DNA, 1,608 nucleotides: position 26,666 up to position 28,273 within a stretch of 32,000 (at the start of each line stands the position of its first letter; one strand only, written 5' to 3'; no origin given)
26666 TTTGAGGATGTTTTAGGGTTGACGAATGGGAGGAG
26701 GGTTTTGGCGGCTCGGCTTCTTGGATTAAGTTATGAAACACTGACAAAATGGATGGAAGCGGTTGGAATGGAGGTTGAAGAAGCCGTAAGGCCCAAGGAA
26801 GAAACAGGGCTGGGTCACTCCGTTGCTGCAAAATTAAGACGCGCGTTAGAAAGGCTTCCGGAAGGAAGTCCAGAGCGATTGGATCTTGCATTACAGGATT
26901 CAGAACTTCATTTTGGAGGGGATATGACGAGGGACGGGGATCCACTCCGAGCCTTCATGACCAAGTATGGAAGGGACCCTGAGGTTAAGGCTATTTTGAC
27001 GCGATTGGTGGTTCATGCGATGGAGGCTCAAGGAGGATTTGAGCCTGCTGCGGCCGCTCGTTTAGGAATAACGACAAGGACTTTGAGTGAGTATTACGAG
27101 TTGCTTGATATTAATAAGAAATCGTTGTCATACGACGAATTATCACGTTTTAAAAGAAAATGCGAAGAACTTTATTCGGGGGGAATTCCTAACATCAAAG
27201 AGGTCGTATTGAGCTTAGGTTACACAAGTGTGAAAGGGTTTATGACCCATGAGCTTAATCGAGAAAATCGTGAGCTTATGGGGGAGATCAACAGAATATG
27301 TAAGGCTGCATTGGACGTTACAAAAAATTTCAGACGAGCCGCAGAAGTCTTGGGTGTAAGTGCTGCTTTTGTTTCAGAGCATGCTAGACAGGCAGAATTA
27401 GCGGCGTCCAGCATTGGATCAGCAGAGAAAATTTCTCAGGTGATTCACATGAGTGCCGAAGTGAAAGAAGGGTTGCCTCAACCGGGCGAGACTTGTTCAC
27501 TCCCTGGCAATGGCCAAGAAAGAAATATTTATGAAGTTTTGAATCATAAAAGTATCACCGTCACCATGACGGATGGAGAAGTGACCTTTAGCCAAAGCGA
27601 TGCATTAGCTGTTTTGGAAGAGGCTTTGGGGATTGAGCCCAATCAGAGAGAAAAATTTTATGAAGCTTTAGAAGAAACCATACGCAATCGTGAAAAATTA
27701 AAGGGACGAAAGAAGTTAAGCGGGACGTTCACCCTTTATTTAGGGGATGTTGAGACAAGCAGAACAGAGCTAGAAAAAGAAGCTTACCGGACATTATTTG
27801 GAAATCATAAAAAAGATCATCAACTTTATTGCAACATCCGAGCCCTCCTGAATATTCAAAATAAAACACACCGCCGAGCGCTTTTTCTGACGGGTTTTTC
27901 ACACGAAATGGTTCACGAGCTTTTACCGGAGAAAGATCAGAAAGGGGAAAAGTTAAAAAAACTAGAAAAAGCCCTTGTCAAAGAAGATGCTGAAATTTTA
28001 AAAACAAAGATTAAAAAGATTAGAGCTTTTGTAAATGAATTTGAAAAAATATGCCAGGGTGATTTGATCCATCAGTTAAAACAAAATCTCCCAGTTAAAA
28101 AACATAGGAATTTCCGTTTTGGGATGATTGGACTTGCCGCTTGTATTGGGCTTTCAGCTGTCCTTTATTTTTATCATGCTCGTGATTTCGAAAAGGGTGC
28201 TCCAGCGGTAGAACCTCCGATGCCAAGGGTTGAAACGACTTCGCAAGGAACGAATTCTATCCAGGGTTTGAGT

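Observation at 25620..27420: Six tandem ~90-115-aa modules, each ending in a Fis/NtrC-type HTH-like motif, inside the giant ORF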

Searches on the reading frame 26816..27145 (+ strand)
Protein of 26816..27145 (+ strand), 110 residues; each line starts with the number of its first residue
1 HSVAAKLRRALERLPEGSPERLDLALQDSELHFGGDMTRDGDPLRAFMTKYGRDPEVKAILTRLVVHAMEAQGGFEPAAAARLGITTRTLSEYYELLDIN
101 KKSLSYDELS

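Call 9: search_protein_families(library=pfam, proteins=[window:26816-27145:+], max_evalue=10)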
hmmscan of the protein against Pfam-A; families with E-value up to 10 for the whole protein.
window:26816-27145:+ (110 aa): 3 families
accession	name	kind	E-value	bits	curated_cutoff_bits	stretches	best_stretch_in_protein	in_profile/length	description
PF02954.25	HTH_8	-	0.00047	20.3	22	1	64-91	9-36/42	Bacterial regulatory protein, Fis family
PF14442.11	Bd3614_N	-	0.16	12.7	25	1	40-92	21-74/92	Bd3614-like deaminase N-terminal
PF24158.1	DUF7409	-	0.48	11.2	27.8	0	96-109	19-32/47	Domain of unknown function (DUF7409)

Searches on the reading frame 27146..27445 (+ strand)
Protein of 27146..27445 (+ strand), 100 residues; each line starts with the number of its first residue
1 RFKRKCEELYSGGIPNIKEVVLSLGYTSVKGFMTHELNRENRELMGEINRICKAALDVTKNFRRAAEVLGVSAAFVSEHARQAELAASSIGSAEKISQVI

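Call 9: search_protein_families(library=pfam, proteins=[window:27146-27445:+], max_evalue=10)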
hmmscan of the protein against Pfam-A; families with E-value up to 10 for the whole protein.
window:27146-27445:+ (100 aa): 2 families
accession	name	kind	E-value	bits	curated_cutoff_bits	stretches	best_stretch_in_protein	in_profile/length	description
PF00126.33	HTH_1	-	0.015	15.7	26.6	1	55-84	9-38/60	Bacterial regulatory helix-turn-helix protein, lysR family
PF12728.13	HTH_17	-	0.055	14.2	27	1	65-91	7-33/51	Helix-turn-helix domain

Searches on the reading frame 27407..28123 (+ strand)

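Call 58: search_protein_families(library=pfam, proteins=[window:27407-28123:+], max_evalue=1)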
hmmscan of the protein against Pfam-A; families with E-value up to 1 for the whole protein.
window:27407-28123:+ (239 aa): 1 family
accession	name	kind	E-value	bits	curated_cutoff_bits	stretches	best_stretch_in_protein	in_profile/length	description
PF05932.18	CesT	-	0.05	14.2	22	1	34-98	54-118/119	Tir chaperone protein (CesT) family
